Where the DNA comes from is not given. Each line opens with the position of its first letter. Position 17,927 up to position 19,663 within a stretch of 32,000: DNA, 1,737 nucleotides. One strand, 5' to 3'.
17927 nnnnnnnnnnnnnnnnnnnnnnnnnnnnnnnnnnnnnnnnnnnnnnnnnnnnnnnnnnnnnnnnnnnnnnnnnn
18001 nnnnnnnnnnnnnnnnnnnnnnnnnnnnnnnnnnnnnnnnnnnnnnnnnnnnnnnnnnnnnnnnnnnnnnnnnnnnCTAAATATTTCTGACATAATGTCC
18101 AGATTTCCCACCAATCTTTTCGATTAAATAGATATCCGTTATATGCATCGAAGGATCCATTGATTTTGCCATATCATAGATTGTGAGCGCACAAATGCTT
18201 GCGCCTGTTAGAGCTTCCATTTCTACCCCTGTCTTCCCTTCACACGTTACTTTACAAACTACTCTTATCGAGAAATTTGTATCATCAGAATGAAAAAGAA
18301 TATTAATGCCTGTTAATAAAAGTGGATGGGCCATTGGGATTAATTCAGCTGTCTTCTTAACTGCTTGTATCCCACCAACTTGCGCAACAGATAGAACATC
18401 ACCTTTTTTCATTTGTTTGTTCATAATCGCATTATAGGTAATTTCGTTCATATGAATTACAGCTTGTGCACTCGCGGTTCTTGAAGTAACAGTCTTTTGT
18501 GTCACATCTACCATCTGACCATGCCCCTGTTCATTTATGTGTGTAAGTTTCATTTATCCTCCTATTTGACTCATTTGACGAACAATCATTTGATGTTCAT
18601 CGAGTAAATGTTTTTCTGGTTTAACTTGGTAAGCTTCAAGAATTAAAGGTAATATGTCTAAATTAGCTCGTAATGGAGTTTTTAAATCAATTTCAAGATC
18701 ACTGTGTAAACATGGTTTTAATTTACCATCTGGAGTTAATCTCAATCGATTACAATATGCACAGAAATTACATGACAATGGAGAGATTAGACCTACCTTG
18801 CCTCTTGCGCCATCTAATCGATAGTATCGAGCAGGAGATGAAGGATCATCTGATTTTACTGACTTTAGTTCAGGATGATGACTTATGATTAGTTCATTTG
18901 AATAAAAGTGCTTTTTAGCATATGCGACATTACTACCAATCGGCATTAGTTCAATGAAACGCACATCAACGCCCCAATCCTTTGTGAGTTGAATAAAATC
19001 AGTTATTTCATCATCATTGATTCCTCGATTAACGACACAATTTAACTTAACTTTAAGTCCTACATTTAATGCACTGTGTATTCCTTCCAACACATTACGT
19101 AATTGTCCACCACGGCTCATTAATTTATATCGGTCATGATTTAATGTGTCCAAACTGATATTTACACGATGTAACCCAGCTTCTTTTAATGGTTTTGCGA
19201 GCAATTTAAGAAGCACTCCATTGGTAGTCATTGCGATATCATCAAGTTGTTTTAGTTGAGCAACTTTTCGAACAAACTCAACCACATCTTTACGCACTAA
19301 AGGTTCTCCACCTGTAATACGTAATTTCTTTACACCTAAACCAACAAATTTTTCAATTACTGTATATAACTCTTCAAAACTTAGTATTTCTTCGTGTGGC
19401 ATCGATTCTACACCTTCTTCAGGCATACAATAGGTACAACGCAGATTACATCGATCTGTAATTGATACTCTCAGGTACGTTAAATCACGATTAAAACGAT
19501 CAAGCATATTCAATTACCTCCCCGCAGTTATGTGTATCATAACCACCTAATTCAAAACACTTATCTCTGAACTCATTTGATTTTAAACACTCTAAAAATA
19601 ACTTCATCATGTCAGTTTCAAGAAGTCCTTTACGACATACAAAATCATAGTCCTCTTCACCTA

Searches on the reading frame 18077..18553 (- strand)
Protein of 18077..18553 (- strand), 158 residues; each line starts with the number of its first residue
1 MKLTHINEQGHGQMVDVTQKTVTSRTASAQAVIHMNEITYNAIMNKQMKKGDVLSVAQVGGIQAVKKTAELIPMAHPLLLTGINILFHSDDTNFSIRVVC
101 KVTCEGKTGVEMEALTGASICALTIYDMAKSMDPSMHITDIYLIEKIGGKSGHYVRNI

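Call 14: search_protein_families(library=pfam, proteins=[window:18077-18553:-], max_evalue=0.00001)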
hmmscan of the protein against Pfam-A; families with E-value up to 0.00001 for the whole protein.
window:18077-18553:- (158 aa): 1 family
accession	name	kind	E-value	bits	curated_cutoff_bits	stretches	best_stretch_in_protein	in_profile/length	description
PF01967.27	MoaC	-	8.4e-52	175.2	27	1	14-149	1-136/136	MoaC family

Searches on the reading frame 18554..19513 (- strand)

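Call 14: search_protein_families(library=pfam, proteins=[window:18554-19513:-], max_evalue=0.00001)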
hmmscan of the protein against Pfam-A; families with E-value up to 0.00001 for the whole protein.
window:18554-19513:- (319 aa): 3 families
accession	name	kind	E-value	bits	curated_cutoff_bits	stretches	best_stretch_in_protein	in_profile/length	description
PF04055.27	Radical_SAM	-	8.4e-35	120.8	29.5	1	16-176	1-165/166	Radical SAM superfamily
PF06463.18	Mob_synth_C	-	5.4e-31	107.7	37.4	1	182-302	1-126/128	Molybdenum Cofactor Synthesis C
PF13353.11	Fer4_12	-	2.6e-07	31.4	22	1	20-123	13-115/137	4Fe-4S single cluster domain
